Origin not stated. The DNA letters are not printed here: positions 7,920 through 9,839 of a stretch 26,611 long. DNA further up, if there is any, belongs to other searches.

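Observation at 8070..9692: FHA-fused ferredoxin reductase with a repeat-bearing linker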

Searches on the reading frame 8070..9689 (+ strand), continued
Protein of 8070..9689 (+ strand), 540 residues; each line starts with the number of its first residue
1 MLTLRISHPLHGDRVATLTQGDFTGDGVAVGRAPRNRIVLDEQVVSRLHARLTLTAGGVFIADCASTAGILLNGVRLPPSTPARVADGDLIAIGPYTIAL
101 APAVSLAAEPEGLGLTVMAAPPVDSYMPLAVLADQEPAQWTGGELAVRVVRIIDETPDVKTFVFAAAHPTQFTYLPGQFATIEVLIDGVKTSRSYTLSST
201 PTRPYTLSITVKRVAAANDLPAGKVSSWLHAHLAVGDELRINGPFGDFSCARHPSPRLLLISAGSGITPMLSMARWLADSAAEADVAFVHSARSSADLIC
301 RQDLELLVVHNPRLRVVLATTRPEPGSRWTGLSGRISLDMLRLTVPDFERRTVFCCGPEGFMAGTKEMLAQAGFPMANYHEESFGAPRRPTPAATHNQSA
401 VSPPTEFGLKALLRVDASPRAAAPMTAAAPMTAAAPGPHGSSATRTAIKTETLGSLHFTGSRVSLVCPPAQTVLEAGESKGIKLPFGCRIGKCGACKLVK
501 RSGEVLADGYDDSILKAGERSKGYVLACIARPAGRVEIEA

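Call 59: search_protein_families(library=pfam, proteins=[L093:5837-8026:+, L093:4502-5659:+, L061:14711-15505:+], max_evalue=0.01)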
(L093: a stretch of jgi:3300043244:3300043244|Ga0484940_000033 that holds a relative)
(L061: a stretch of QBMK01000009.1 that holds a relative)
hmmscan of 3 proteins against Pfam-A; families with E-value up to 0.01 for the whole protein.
L093:5837-8026:+ (730 aa): 57 families (the best 25 are shown)
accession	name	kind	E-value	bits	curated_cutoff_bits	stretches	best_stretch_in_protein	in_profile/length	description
PF25173.1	Beta-prop_WDR3_1st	-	1.4e-76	256.7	154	2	557-730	11-183/184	WDR3 first beta-propeller domain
PF00400.38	WD40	-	5.1e-72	235.7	27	7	568-602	5-39/39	WD domain, G-beta repeat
PF25174.1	Beta-prop_THOC3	-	2.1e-61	207.8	305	3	618-729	1-115/272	THOC3 beta-propeller domain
PF25175.1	Beta-prop_WDR5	-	3.7e-56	191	250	2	569-729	5-163/296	WDR5 beta-propeller domain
PF24814.1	WD40_Prp19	-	2.7e-53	181.3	320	4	636-729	24-118/281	Prp19 WD40 domain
PF23414.1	Beta-prop_EML_2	-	3.3e-51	174.6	90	3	536-699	1-163/266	Echinoderm microtubule-associated protein second beta-propeller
PF24817.1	WD40_WDHD1_1st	-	2.9e-50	171.5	109.9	4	568-658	80-167/291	WDHD1 first WD40 domain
PF24807.1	WD40_CDC20-Fz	-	1.4e-46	159.5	200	2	476-628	33-186/292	CDC20/Fizzy WD40 domain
PF25172.1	Beta-prop_WDR3_2nd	-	1.8e-45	155.9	140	4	570-688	171-287/293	WDR3 second beta-propeller domain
PF00069.31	Pkinase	-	7.2e-43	147.3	31.7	1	29-307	1-253/263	Protein kinase domain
PF24796.1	WDR55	-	8.2e-41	140.4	200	3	616-729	50-164/296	WDR55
PF25168.1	Beta-prop_WDR36-Utp21_2nd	-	1.4e-39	136.8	84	3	442-566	154-273/335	WDR36/Utp21 second beta-propeller domain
PF25391.1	WD40_Gbeta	-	3.4e-39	135.2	150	2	436-647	134-340/340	G protein beta WD-40 repeat protein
PF25047.1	Beta-prop_TEP1_2nd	-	1.9e-37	129.3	89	2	545-729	9-202/255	TEP-1 second beta-propeller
PF24805.1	EIF3I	-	1.9e-34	119.7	200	4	617-700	8-92/324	EIF3I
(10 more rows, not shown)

L093:4502-5659:+ (386 aa): 59 families (the best 25 are shown)
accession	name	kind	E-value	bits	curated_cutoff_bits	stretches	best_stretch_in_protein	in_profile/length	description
PF25173.1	Beta-prop_WDR3_1st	-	6.5e-83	277.4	154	2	238-385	36-183/184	WDR3 first beta-propeller domain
PF25175.1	Beta-prop_WDR5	-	8.1e-77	258.8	250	3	182-317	3-138/296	WDR5 beta-propeller domain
PF00400.38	WD40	-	3.1e-76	249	27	6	138-175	2-39/39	WD domain, G-beta repeat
PF25174.1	Beta-prop_THOC3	-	6.7e-75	252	305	3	115-231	138-255/272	THOC3 beta-propeller domain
PF24814.1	WD40_Prp19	-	4.6e-60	203.5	320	2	196-384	13-204/281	Prp19 WD40 domain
PF24817.1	WD40_WDHD1_1st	-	8.8e-51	173.2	109.9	3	119-229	58-168/291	WDHD1 first WD40 domain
PF24807.1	WD40_CDC20-Fz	-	7.4e-48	163.8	200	2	232-384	52-207/292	CDC20/Fizzy WD40 domain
PF25391.1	WD40_Gbeta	-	1.5e-47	162.7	150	3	293-380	162-249/340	G protein beta WD-40 repeat protein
PF25172.1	Beta-prop_WDR3_2nd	-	4.3e-44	151.3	140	1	112-386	5-288/293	WDR3 second beta-propeller domain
PF24782.2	WD40_MABP1-WDR62_2nd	-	1.7e-42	146.1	290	4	210-301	246-340/341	MABP1/WDR62 second WD40 domain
PF23414.1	Beta-prop_EML_2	-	5.7e-41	141.1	90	3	192-332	1-141/266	Echinoderm microtubule-associated protein second beta-propeller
PF25168.1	Beta-prop_WDR36-Utp21_2nd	-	6.6e-41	141.1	84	4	210-292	219-300/335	WDR36/Utp21 second beta-propeller domain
PF24805.1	EIF3I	-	2.2e-39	135.9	200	4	227-311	6-90/324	EIF3I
PF25047.1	Beta-prop_TEP1_2nd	-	1e-38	133.4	89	3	183-306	84-208/255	TEP-1 second beta-propeller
PF24105.1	Beta-prop_CAF1B_HIR1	-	1.6e-37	129.8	80.5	3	135-225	118-208/383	CAF1B/HIR1 beta-propeller domain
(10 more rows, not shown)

L061:14711-15505:+ (265 aa): 2 families
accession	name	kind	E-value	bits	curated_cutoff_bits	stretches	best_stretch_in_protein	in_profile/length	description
PF11845.13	Tll0287-like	-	3e-46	157.9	24.1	1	4-173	2-144/144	Tll0287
PF00672.30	HAMP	-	1.3e-08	35.4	25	1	208-256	3-51/53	HAMP domain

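Call 74: search_protein_families(library=pfam, proteins=[L061:3834-6503:+, L061:6893-9847:+, L061:12386-13642:+, L061:13674-14558:-, L061:15657-17240:-, L061:17415-18947:+], max_evalue=0.001)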
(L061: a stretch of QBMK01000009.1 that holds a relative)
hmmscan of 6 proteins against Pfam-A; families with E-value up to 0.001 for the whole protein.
L061:3834-6503:+ (890 aa): 5 families
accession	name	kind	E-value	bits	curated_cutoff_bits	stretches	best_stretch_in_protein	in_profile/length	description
PF00488.27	MutS_V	-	2.5e-85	285.6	30.2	1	658-844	1-187/188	MutS domain V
PF05192.23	MutS_III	-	3.4e-52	178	34.1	1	309-600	1-194/194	MutS domain III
PF01624.25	MutS_I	-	3.3e-42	143.7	20.6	1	17-129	1-112/113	MutS domain I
PF05190.23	MutS_IV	-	3.4e-28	98.2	22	1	469-557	1-89/92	MutS family domain IV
PF05188.22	MutS_II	-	1.2e-25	90.8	25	1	138-287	1-127/133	MutS domain II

L061:6893-9847:+ (985 aa): 2 families
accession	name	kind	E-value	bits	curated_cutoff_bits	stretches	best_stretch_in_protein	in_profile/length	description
PF00027.35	cNMP_binding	-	2.1e-11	44.1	27.5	1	870-956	2-88/89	Cyclic nucleotide-binding domain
PF13646.12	HEAT_2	-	5.1e-06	27.1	27.7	1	743-789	30-76/88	HEAT repeats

L061:12386-13642:+ (419 aa): 1 family
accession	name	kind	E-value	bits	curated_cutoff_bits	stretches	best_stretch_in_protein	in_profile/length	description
PF10719.14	ComFB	-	1e-38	131.7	25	2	5-85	1-83/83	Late competence development protein ComFB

L061:13674-14558:- (295 aa): 1 family
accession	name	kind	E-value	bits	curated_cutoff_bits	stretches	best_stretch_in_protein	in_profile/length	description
PF12974.12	Phosphonate-bd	-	4.2e-24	85.7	27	1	40-247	1-217/242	ABC transporter, phosphonate, periplasmic substrate-binding protein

L061:15657-17240:- (528 aa): 3 families
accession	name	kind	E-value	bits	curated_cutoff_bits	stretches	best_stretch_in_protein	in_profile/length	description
PF00069.31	Pkinase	-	5.7e-42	144.4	31.7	1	26-299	1-253/263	Protein kinase domain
PF07714.23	PK_Tyr_Ser-Thr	-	4.8e-27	95.3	23.1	1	28-298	3-249/258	Protein tyrosine and serine/threonine kinase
PF01636.29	APH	-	0.00016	21.9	23.2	0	63-117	31-89/239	Phosphotransferase enzyme family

L061:17415-18947:+ (511 aa): 1 family
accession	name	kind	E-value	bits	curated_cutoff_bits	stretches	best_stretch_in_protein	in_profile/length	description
PF02446.23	Glyco_hydro_77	-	1e-177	592.1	25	1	13-489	1-460/465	4-alpha-glucanotransferase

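Call 75: list_cluster_members(proteins=[P0001, window:8070-9689:+])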
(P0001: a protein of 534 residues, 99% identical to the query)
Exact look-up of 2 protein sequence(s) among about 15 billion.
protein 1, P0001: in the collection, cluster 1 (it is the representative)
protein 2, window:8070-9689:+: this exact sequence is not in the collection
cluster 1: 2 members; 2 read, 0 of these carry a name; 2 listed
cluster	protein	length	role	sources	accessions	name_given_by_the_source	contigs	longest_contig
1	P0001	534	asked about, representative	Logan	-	-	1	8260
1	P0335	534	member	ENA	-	-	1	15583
